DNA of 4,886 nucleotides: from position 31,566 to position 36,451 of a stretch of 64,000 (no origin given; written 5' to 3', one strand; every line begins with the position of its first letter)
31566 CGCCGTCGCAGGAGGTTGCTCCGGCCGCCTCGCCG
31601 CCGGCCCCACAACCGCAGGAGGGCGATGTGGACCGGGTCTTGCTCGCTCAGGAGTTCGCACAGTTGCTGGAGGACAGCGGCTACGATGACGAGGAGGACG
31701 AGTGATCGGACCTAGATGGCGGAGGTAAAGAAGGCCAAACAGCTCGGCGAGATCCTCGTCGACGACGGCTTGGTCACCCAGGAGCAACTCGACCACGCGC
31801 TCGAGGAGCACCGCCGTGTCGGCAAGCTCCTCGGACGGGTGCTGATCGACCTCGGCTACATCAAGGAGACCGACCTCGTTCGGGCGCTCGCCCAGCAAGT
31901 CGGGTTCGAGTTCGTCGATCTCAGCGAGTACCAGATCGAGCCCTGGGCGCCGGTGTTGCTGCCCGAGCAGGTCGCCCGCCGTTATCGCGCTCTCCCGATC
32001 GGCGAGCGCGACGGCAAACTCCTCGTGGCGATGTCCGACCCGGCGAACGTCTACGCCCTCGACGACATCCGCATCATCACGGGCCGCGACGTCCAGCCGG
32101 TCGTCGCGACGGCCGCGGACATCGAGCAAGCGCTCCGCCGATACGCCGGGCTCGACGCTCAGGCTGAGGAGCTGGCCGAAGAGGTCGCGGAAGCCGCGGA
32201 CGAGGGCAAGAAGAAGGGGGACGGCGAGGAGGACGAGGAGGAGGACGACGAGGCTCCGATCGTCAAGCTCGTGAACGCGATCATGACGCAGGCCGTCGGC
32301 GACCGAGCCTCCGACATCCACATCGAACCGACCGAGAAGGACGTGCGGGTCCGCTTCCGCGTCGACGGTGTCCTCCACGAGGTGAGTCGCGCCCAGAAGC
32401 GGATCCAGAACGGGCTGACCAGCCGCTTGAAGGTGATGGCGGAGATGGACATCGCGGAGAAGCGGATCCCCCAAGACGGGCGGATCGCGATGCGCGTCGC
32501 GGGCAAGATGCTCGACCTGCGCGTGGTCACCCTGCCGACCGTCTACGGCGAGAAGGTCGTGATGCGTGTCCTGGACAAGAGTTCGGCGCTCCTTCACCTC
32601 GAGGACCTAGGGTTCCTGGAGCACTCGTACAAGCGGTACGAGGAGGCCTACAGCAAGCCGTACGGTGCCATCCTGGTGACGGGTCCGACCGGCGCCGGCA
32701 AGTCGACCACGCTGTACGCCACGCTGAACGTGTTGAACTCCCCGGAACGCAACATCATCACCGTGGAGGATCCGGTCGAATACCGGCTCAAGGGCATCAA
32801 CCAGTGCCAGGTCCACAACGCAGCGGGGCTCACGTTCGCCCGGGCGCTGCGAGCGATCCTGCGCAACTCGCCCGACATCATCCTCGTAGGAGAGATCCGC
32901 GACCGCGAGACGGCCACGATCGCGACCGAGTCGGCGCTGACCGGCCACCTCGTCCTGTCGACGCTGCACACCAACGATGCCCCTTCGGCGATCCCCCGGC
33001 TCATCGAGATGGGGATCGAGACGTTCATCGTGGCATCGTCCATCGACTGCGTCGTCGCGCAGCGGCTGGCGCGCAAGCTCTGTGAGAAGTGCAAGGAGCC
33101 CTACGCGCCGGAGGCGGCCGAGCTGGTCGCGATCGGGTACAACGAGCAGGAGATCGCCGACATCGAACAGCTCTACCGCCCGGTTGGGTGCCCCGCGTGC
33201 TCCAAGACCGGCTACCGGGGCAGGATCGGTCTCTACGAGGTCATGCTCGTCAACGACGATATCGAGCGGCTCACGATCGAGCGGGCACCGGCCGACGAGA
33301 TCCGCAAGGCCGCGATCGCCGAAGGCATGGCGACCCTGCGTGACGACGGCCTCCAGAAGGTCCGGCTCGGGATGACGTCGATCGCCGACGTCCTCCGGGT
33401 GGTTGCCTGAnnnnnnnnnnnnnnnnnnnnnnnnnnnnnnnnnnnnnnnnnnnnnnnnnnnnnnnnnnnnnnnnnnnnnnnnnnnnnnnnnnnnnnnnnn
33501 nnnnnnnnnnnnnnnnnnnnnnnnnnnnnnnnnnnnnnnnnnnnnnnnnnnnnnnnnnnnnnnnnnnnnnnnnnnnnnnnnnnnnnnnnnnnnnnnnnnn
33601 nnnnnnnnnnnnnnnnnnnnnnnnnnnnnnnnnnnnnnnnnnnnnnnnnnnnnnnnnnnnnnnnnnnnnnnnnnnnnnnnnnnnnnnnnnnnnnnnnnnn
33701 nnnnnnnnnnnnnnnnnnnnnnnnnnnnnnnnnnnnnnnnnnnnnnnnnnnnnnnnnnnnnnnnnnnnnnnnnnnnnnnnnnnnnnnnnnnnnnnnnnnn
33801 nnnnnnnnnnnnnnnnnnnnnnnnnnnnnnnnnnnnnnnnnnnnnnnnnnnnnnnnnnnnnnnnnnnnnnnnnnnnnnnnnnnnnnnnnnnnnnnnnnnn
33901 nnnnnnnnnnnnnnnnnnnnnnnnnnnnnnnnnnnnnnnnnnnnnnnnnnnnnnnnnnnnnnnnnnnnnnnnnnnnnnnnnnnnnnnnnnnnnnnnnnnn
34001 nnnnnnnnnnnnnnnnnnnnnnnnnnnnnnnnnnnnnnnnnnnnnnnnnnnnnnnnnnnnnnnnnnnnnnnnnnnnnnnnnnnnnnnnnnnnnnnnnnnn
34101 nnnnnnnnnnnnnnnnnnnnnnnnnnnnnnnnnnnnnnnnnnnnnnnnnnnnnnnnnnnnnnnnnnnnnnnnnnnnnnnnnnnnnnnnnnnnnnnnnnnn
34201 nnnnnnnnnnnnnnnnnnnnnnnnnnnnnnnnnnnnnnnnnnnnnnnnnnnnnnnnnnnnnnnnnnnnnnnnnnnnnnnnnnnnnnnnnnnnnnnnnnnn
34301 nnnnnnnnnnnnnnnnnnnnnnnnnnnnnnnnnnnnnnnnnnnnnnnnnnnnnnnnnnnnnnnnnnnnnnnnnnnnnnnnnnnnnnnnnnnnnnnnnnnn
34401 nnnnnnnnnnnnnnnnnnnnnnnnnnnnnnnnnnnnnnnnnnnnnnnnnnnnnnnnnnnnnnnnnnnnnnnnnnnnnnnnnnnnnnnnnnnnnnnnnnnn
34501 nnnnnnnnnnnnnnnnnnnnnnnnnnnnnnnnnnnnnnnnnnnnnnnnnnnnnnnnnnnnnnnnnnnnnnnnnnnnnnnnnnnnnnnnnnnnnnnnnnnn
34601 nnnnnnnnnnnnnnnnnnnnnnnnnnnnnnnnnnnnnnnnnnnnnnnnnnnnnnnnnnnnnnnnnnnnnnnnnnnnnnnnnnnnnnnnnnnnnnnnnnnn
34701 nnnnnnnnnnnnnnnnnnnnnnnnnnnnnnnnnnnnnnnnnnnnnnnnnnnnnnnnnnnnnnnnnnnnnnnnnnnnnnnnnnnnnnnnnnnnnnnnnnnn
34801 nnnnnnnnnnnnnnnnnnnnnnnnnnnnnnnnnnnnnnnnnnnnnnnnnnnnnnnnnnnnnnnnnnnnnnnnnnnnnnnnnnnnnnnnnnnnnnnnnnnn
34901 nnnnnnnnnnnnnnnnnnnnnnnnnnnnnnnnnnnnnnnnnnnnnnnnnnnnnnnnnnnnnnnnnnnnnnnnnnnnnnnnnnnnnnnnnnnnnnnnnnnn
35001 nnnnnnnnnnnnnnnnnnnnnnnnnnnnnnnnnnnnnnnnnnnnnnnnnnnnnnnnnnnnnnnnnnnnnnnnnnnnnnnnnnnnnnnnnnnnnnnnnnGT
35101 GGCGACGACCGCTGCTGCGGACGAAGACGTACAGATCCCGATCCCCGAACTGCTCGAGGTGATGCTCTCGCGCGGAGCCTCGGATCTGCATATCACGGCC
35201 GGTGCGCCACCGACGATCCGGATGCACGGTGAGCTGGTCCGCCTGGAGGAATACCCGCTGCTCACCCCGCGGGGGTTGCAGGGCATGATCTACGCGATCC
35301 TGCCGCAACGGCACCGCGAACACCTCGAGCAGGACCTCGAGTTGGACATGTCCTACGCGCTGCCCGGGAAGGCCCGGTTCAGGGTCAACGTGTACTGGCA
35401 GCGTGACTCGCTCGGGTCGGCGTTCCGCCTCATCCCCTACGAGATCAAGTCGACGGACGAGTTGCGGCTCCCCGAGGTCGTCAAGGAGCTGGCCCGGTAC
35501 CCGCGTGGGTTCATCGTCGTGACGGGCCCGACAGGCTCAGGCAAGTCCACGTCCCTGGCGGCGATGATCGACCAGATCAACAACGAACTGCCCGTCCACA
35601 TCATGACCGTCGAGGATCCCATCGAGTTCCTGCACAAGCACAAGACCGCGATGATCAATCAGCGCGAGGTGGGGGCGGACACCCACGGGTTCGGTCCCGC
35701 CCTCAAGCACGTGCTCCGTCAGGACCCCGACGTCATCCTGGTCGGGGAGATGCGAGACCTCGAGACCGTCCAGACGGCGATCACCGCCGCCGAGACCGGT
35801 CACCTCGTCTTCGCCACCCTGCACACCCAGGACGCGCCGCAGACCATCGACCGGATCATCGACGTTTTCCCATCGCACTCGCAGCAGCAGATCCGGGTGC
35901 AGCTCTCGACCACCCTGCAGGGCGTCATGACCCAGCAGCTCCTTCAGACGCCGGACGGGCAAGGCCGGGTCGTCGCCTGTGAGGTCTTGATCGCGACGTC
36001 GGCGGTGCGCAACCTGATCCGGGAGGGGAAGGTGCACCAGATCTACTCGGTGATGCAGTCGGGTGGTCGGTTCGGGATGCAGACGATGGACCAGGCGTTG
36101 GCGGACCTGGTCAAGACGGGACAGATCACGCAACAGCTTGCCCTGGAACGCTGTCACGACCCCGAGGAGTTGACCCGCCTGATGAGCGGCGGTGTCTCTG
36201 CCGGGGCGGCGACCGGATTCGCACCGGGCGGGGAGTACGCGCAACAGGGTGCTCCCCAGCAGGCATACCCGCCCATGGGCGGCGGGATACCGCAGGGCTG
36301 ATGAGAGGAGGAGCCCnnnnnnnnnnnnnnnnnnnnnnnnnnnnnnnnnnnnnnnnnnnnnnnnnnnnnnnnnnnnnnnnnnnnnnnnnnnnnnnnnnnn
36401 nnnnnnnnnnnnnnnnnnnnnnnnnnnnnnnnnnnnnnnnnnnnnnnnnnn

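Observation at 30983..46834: Complete, accessory-rich type IV pilus locus (~16 kb) inserted between aroE and aroC of an actinobacterial housekeeping block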

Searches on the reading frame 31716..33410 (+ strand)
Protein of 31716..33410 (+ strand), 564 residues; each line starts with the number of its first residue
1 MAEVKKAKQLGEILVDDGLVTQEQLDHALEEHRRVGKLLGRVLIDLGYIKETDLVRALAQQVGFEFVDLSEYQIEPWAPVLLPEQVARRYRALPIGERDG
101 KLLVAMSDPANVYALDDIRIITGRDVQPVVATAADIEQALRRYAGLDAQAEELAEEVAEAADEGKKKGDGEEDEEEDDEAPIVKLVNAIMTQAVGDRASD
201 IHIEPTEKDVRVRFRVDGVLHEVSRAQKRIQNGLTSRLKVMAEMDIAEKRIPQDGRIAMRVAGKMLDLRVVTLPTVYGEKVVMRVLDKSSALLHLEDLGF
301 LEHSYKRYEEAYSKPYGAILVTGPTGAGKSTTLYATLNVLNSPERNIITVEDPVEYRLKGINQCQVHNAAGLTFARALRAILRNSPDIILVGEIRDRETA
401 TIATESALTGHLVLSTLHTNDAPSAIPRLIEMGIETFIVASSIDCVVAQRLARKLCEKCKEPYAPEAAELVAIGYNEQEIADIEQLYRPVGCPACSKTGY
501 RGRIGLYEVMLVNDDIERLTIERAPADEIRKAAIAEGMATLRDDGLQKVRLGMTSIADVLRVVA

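Call 3: search_protein_families(library=pfam, proteins=[window:31716-33410:+], max_evalue=0.01)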
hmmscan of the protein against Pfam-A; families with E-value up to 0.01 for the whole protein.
window:31716-33410:+ (564 aa): 7 families
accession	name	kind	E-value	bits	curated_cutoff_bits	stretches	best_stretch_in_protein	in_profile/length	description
PF00437.27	T2SSE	-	1.3e-140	468.7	24.9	1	175-561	1-370/370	Type II/IV secretion system protein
PF05157.20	MshEN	-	2e-23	82.6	23.1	1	63-148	2-88/90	MshEN domain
PF13555.12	AAA_29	-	4.2e-05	23.7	27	1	304-344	11-50/61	P-loop containing region of AAA domain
PF25199.1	nSTAND_NTPase5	-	0.00086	19.6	34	1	309-361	34-87/145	Novel STAND NTPase 5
PF13191.12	AAA_16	-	0.0017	19.3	32.6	0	315-384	24-85/167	AAA ATPase domain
PF13401.12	AAA_22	-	0.0043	17.8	27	0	317-355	6-44/130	AAA domain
PF20921.3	DUF1846_C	-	0.009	16.2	27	0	108-163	18-73/153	Domain of unknown function DUF1846, C-terminal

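Call 6: search_protein_families(library=ncbifam, proteins=[window:31716-33410:+], max_evalue=0.01)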
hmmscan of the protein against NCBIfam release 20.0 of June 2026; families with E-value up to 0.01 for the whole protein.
window:31716-33410:+ (564 aa): 24 families
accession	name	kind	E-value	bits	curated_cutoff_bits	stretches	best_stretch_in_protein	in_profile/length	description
TIGR02538.1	type_IV_pilB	equivalog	2.1e-203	677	675.65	1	10-563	2-562/564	type IV-A pilus assembly ATPase PilB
TIGR02533.1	type_II_gspE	equivalog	1.6e-189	630.6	630.25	1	82-562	4-485/486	type II secretion system ATPase GspE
NF053534.1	T4PilAsmATPsTfpB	equivalog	2.8e-141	471.8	850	1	51-563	65-582/584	type IV pilus assembly ATPase TfpB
NF007755.0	PRK10436.1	equivalog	6.6e-141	470.1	617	1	85-563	12-459/465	type II secretion system protein GspE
NF041000.1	ATPase_ComGA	equivalog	3.5e-75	252.4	300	1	188-452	2-265/267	competence type IV pilus ATPase ComGA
TIGR01420.1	pilT_fam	subfamily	3.5e-51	174.4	319.1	1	187-454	3-270/343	PilT/PilU family type 4a pilus ATPase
TIGR02525.1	plasmid_TraJ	equivalog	8.8e-25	87.4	368.3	1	311-432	144-272/372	plasmid transfer ATPase TraJ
NF012033.0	PRK15489.1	equivalog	2.6e-19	68.8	537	1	5-151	488-634/703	glycosyl transferase family protein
NF053729.1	c-di-GMP_motif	domain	3.4e-19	68.4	38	1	9-61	1-53/53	cyclic di-GMP-binding domain-containing protein, MshE-related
TIGR02524.1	dot_icm_DotB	equivalog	1.2e-18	67.4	463.3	1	314-450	132-277/358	Dot/Icm type IV secretion system ATPase DotB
NF008411.1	PRK11234.1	equivalog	1.2e-18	66.9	1170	1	4-160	478-632/723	cyclic di-3',5'-guanylate-activated glycosyltransferase NfrB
NF058587.1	archaellum_moto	equivalog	1.6e-15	56.9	550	1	318-435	277-399/527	archaellum flagellar ATPase motor FlaI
TIGR02782.1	TrbB_P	equivalog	8e-15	54.9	304.55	1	318-432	138-255/303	P-type conjugative transfer ATPase TrbB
TIGR02788.1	VirB11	equivalog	5.2e-14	52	249.95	1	318-434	146-267/308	P-type DNA transfer ATPase VirB11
NF010469.0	PRK13894.1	subfamily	1.3e-13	51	508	1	316-431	149-266/320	conjugal transfer ATPase TrbB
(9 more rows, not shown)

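Call 16: find_encoding_contigs(protein=window:31716-33410:+, flank=10000, max_places=6)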
Protein window:31716-33410:+ (564 aa): no gene with exactly this product is on record in the collection.

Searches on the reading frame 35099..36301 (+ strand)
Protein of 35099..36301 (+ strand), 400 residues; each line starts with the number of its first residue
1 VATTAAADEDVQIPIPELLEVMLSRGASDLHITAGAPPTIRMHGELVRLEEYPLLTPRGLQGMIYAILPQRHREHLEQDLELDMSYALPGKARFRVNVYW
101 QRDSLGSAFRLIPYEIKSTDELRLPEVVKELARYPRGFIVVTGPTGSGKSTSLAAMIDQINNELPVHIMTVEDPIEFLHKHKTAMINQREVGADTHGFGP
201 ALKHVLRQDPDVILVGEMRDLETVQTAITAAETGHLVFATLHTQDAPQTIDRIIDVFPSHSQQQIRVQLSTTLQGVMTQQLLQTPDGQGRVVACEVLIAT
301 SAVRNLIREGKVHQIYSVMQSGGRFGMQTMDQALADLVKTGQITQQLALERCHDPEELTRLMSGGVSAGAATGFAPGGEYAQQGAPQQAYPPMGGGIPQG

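Call 3: search_protein_families(library=pfam, proteins=[window:35099-36301:+], max_evalue=0.01)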
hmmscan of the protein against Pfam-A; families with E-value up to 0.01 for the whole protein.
window:35099-36301:+ (400 aa): 6 families
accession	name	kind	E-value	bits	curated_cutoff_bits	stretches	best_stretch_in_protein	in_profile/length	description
PF00437.27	T2SSE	-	3.7e-45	154.6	24.9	1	128-291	134-287/370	Type II/IV secretion system protein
PF13401.12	AAA_22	-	3.2e-06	27.9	27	1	135-220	4-95/130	AAA domain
PF13604.12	AAA_30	-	0.00072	19.8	27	1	126-162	8-44/191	AAA domain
PF13555.12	AAA_29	-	0.0025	17.9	27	1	135-156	21-42/61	P-loop containing region of AAA domain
PF25199.1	nSTAND_NTPase5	-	0.0037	17.5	34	1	129-172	34-77/145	Novel STAND NTPase 5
PF13191.12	AAA_16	-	0.0058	17.6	32.6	0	135-163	24-51/167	AAA ATPase domain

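Call 6: search_protein_families(library=ncbifam, proteins=[window:35099-36301:+], max_evalue=0.01)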
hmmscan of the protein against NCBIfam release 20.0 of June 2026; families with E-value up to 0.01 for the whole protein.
window:35099-36301:+ (400 aa): 17 families
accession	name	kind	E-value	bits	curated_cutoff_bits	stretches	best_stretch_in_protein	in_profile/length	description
TIGR01420.1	pilT_fam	subfamily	2.4e-144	480.8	319.1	1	16-357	3-343/343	PilT/PilU family type 4a pilus ATPase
TIGR02533.1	type_II_gspE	equivalog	6.3e-41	140.5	630.25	1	128-282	235-379/486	type II secretion system ATPase GspE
TIGR02538.1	type_IV_pilB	equivalog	1.2e-40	139.7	675.65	1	130-256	310-432/564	type IV-A pilus assembly ATPase PilB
TIGR02525.1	plasmid_TraJ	equivalog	4.7e-40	137.7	368.3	1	93-307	101-322/372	plasmid transfer ATPase TraJ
NF053534.1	T4PilAsmATPsTfpB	equivalog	1.3e-37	129.5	850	1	129-284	329-474/584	type IV pilus assembly ATPase TfpB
NF041000.1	ATPase_ComGA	equivalog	2.2e-37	128.5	300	1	110-283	99-266/267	competence type IV pilus ATPase ComGA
TIGR02524.1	dot_icm_DotB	equivalog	1.8e-35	122.8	463.3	1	16-344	7-346/358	Dot/Icm type IV secretion system ATPase DotB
NF007755.0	PRK10436.1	equivalog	5.6e-33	114.3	617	1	121-256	200-335/465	type II secretion system protein GspE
NF058587.1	archaellum_moto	equivalog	9.9e-16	57.6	550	1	139-253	278-393/527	archaellum flagellar ATPase motor FlaI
TIGR02782.1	TrbB_P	equivalog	1.1e-14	54.4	304.55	1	137-278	137-277/303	P-type conjugative transfer ATPase TrbB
TIGR02788.1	VirB11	equivalog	1.1e-12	47.6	249.95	1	137-258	145-267/308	P-type DNA transfer ATPase VirB11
TIGR03819.1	heli_sec_ATPase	hypoth_equivalog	8.7e-12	44.9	373.15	1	136-274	178-320/340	TadA family conjugal transfer-associated ATPase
NF010407.0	PRK13833.1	subfamily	1.4e-11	44.4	499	1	136-270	144-276/323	conjugal transfer protein TrbB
NF010469.0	PRK13894.1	subfamily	7.8e-11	41.9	508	1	126-262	140-273/320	conjugal transfer ATPase TrbB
NF053672.1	bindosome_BasE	exception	1.5e-08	33.9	1000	1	138-263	272-398/512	bindosome assembly system ATPase subunit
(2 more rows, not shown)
